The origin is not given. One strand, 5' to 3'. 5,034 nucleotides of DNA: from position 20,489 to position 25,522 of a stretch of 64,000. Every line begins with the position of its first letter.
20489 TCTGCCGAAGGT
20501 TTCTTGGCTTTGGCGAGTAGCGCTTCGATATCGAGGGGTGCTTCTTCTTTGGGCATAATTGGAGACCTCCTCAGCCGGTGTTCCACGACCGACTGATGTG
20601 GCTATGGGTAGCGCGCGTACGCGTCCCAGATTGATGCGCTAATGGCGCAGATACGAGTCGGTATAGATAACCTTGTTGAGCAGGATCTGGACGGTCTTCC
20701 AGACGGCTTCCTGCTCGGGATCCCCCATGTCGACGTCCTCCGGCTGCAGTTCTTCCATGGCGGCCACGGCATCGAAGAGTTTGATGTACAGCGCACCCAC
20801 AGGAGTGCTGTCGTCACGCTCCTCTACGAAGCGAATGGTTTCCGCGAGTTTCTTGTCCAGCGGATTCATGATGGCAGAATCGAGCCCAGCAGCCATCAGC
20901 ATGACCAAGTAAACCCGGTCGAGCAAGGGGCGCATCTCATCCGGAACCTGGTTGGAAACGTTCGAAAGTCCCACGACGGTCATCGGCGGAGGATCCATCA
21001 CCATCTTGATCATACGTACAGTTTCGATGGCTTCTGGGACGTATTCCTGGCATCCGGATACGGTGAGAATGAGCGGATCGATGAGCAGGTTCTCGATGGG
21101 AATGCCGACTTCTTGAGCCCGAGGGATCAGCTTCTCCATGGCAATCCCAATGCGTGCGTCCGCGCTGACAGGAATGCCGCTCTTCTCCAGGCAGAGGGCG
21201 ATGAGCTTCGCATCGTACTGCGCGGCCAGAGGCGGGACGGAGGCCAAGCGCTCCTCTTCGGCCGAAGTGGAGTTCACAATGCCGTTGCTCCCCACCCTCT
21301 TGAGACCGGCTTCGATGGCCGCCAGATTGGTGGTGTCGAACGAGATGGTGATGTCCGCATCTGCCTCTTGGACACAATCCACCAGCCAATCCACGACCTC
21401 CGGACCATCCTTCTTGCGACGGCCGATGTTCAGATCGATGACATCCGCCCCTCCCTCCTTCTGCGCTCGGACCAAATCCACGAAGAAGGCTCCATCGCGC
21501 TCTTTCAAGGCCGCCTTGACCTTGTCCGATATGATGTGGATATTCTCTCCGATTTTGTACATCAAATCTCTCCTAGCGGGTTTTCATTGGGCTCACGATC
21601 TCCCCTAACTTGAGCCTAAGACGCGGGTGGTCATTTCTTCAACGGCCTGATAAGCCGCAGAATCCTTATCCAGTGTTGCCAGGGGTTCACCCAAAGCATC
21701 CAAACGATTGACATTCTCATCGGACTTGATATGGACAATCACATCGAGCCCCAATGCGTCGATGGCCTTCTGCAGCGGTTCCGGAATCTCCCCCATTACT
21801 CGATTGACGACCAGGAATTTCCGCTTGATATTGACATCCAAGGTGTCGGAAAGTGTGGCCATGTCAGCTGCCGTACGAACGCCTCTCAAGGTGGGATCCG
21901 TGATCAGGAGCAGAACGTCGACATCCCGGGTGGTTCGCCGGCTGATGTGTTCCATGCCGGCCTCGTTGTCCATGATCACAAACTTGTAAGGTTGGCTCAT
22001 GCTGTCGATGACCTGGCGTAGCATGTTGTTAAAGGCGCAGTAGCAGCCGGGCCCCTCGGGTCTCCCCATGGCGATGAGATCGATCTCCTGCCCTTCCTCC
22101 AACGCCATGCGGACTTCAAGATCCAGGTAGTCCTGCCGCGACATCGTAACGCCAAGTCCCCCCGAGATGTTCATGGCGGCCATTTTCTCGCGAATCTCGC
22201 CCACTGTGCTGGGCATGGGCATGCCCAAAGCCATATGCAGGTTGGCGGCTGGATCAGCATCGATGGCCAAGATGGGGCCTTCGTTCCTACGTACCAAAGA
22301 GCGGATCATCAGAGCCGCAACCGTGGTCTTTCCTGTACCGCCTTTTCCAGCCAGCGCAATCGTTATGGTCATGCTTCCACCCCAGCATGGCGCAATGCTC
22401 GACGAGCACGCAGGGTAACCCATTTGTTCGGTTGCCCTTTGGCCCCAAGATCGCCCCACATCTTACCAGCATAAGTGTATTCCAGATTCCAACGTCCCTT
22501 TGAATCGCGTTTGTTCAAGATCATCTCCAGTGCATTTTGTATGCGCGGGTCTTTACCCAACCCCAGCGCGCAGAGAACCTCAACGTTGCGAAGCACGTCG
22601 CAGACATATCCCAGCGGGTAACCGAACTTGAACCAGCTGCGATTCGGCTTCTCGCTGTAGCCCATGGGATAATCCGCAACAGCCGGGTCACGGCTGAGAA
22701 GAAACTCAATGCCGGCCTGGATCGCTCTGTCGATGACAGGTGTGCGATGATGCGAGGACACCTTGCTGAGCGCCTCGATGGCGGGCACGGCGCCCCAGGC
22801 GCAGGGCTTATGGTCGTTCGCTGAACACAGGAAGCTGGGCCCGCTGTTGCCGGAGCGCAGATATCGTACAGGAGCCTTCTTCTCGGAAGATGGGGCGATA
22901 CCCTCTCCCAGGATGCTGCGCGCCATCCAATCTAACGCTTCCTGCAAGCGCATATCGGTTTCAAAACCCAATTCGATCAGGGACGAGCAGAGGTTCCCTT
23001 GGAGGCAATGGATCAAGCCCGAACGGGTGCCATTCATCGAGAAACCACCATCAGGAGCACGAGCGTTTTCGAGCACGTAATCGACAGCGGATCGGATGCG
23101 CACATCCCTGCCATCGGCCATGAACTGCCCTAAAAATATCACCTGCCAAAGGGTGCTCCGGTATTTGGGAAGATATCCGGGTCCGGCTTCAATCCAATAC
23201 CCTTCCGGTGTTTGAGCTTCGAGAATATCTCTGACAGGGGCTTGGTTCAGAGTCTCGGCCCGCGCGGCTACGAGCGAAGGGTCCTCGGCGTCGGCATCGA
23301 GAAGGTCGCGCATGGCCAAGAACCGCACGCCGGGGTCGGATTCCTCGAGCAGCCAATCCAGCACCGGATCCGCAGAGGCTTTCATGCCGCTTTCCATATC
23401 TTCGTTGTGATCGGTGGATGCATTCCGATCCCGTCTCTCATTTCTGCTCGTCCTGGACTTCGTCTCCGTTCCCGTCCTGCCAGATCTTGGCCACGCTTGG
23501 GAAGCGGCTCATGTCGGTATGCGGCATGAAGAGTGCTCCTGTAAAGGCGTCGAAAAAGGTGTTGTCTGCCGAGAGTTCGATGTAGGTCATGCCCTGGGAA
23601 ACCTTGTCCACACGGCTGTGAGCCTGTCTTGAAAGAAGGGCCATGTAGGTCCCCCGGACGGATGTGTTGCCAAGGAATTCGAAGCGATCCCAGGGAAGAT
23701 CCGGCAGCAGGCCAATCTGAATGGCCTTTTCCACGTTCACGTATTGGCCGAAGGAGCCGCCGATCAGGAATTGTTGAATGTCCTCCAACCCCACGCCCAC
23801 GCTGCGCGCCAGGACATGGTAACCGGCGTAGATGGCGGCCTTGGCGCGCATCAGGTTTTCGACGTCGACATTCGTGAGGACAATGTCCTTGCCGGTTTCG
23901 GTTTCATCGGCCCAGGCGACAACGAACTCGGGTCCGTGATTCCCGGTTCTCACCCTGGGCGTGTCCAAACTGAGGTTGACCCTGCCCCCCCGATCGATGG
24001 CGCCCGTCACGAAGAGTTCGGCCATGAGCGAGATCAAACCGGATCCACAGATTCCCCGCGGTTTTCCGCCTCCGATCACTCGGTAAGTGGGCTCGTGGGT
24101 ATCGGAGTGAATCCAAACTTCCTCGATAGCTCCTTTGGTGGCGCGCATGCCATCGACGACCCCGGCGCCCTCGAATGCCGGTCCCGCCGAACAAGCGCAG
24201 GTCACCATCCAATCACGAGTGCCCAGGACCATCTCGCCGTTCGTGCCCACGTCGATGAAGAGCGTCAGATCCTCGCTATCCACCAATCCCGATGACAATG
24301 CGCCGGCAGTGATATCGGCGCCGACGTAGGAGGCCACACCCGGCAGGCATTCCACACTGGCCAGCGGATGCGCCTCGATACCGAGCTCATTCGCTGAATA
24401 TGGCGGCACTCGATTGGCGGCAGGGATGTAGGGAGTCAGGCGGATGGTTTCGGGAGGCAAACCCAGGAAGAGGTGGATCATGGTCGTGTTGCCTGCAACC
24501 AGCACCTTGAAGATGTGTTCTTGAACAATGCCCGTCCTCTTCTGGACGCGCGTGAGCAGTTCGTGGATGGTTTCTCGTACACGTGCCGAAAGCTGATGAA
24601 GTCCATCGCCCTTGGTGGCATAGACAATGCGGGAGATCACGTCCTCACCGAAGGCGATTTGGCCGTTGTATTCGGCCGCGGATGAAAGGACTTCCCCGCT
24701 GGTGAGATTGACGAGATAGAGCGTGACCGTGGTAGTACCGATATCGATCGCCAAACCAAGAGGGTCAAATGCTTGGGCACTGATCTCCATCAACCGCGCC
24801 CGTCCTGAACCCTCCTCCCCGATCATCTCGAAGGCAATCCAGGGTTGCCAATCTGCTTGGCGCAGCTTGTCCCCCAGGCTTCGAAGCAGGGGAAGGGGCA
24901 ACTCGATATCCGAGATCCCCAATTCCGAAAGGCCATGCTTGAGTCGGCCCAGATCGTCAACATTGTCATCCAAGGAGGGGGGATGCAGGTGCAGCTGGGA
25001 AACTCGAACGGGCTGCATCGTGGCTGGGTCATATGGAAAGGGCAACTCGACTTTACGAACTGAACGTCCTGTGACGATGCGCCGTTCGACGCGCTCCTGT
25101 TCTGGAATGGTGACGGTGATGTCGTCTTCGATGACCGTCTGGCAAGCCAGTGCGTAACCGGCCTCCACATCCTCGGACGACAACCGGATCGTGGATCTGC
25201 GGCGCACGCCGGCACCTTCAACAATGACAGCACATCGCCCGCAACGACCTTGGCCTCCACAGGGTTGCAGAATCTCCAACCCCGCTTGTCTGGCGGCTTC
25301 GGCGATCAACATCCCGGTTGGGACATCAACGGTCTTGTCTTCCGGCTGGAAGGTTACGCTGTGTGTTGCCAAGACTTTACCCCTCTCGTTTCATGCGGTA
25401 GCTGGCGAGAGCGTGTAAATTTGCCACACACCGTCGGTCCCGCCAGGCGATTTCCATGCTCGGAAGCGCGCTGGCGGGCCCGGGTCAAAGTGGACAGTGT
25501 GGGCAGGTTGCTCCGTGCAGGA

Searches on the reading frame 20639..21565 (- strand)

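Call 9: search_protein_families(library=pfam, proteins=[window:20639-21565:-], max_evalue=0.00001)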
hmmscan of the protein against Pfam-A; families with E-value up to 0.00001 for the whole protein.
window:20639-21565:- (308 aa): 1 family
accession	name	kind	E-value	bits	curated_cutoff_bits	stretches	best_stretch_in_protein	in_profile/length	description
PF00809.28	Pterin_bind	-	1.1e-19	71.4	25.5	1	23-232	18-242/244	Pterin binding enzyme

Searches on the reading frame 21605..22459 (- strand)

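Call 9: search_protein_families(library=pfam, proteins=[window:21605-22459:-], max_evalue=0.00001)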
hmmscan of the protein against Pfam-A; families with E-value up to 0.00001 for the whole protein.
window:21605-22459:- (284 aa): 4 families
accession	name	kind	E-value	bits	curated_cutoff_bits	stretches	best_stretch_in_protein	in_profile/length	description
PF01656.29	CbiA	-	6e-14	52.5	25.4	1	35-259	3-124/125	CobQ/CobB/MinD/ParA nucleotide binding domain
PF13614.12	AAA_31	-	2.5e-09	37.8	27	1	37-187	8-147/177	AAA domain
PF02374.21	ArsA_ATPase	-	4e-08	33.3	24.3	1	34-164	4-131/305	Anion-transporting ATPase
PF06564.18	CBP_BcsQ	-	9.9e-06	25.7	21.3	0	34-276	4-229/234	Cellulose biosynthesis protein BcsQ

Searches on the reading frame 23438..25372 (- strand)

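Call 9: search_protein_families(library=pfam, proteins=[window:23438-25372:-], max_evalue=0.00001)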
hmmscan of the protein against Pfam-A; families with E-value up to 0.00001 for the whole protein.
window:23438-25372:- (644 aa): 4 families
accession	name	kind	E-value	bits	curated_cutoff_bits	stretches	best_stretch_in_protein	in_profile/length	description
PF14574.11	RACo_C_ter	-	5.6e-102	340.7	27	1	369-627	2-260/261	C-terminal domain of RACo the ASKHA domain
PF17651.6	Raco_middle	-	3.6e-56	189.7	26.8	1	205-363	1-160/163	RACo middle region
PF00111.32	Fer2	-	2.2e-11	44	21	1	7-81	2-76/77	2Fe-2S iron-sulfur cluster binding domain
PF17650.6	RACo_linker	-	2.5e-10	40.5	26.2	1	121-177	11-65/86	RACo linker region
